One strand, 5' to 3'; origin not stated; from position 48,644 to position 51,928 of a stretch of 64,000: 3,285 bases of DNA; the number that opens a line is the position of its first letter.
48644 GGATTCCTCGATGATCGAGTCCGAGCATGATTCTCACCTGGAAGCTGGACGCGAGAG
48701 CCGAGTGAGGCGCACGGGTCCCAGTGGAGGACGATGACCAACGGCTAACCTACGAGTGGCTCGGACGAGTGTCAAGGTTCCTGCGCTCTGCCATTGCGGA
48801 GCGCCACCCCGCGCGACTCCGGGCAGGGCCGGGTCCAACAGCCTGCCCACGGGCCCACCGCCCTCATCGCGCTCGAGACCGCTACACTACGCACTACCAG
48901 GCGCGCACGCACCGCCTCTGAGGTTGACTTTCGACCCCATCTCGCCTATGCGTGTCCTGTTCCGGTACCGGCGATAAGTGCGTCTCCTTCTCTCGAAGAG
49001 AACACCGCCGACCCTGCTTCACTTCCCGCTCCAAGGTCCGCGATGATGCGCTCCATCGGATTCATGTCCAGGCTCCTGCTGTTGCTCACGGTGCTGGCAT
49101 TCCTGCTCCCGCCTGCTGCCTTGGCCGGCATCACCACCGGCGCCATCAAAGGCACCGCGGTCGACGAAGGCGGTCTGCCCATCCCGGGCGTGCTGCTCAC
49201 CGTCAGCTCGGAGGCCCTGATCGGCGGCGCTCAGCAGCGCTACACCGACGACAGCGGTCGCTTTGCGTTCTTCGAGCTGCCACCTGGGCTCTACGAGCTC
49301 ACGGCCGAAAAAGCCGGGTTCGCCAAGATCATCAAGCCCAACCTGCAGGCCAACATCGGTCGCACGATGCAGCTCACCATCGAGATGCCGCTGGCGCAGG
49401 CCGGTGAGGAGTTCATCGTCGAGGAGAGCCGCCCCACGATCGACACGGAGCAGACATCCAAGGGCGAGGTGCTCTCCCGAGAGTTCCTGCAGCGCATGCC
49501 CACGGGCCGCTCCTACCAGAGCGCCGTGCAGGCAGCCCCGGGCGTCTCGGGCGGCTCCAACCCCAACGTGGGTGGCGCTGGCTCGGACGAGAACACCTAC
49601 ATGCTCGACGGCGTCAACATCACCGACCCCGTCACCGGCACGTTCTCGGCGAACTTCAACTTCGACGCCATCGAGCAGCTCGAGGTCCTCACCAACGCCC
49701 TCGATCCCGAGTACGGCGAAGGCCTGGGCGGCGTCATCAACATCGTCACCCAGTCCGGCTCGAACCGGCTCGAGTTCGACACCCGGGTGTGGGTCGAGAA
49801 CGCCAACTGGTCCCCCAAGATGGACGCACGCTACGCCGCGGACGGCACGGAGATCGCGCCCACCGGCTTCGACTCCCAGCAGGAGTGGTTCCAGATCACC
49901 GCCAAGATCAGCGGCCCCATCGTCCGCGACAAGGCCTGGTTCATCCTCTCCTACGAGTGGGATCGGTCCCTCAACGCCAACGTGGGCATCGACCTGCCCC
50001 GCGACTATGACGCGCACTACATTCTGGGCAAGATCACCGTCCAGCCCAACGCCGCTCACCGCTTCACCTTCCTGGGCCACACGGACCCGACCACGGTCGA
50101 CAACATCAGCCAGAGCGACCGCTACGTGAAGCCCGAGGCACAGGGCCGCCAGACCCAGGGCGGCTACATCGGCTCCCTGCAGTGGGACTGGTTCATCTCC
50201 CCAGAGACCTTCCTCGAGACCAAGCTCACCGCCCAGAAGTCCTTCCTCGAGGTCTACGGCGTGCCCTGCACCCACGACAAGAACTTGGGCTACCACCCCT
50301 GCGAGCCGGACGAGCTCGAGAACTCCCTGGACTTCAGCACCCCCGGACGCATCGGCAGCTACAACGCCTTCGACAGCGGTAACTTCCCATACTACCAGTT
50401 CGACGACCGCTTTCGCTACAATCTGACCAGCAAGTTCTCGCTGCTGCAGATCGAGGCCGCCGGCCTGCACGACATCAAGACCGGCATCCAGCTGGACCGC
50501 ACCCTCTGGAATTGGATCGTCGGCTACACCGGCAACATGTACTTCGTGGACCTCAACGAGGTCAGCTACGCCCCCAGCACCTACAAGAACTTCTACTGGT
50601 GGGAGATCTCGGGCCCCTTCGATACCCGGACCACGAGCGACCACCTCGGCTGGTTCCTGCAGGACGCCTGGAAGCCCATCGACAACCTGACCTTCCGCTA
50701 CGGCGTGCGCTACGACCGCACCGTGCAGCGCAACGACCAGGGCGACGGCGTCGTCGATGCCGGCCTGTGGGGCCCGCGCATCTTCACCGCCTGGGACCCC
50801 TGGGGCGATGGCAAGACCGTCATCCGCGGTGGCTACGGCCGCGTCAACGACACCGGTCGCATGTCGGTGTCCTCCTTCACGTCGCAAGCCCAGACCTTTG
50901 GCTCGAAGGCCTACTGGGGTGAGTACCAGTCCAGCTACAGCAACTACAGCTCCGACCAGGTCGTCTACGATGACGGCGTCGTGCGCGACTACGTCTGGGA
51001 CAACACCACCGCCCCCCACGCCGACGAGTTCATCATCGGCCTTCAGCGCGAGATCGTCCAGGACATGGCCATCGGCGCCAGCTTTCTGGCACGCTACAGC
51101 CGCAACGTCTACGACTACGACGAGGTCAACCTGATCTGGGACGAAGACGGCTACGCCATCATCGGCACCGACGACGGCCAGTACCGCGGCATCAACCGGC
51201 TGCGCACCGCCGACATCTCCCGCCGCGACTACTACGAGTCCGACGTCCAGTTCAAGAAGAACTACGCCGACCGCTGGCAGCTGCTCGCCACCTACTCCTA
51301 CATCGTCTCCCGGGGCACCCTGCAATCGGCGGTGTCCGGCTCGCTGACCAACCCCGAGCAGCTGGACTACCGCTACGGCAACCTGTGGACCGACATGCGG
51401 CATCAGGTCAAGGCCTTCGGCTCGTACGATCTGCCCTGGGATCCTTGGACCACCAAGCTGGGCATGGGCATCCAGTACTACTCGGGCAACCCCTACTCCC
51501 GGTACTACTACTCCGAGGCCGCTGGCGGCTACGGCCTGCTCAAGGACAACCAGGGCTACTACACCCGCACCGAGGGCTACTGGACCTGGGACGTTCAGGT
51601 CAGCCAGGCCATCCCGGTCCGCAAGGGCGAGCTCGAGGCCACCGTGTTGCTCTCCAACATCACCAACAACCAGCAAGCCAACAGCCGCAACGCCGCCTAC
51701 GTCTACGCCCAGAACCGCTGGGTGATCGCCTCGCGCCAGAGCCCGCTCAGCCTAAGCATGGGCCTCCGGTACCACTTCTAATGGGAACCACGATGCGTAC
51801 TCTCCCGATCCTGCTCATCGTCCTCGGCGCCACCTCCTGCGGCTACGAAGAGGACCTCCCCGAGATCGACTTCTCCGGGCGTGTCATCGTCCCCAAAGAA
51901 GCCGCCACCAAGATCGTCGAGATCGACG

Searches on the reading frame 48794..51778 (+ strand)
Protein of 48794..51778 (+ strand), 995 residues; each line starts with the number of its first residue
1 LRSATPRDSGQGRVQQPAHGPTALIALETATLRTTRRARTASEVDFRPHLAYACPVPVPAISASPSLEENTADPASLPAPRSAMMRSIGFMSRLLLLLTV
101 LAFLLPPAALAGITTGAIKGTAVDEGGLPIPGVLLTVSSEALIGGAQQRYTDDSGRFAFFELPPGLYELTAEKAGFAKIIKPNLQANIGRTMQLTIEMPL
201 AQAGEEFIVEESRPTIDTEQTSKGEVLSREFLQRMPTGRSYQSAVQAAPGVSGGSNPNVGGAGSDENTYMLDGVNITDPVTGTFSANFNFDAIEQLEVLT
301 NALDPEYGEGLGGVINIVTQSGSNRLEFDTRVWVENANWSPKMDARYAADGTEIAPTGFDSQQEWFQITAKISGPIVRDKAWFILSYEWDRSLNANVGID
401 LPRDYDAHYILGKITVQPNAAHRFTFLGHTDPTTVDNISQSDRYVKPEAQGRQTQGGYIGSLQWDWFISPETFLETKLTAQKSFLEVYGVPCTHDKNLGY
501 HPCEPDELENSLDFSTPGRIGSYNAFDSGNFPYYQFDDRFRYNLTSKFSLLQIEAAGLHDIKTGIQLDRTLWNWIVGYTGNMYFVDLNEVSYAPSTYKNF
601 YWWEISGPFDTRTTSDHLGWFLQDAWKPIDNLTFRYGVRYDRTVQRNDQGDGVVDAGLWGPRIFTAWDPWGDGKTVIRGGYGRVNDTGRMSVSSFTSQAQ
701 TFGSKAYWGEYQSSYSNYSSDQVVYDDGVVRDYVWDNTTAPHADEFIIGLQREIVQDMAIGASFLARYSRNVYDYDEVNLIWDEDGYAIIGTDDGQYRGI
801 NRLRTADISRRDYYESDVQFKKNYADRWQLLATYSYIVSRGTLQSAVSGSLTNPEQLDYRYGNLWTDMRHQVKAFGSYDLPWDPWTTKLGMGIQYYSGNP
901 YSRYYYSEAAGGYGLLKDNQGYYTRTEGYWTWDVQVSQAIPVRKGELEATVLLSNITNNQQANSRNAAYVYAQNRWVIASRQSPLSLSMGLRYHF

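Call 56: search_protein_families(library=pfam, proteins=[window:48794-51778:+], max_evalue=0.0001)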
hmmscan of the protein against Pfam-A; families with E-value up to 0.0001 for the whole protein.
window:48794-51778:+ (995 aa): 3 families
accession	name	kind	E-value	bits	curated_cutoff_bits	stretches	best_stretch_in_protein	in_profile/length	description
PF25183.1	OMP_b-brl_4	-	1.8e-27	96.6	30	2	657-882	436-679/838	Outer membrane beta barrel domain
PF13620.12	CarboxypepD_reg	-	5.8e-13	49.4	32.3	1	118-198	2-81/82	Carboxypeptidase regulatory-like domain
PF07715.20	Plug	-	1.2e-08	35.8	23.9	1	223-314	8-107/107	TonB-dependent Receptor Plug Domain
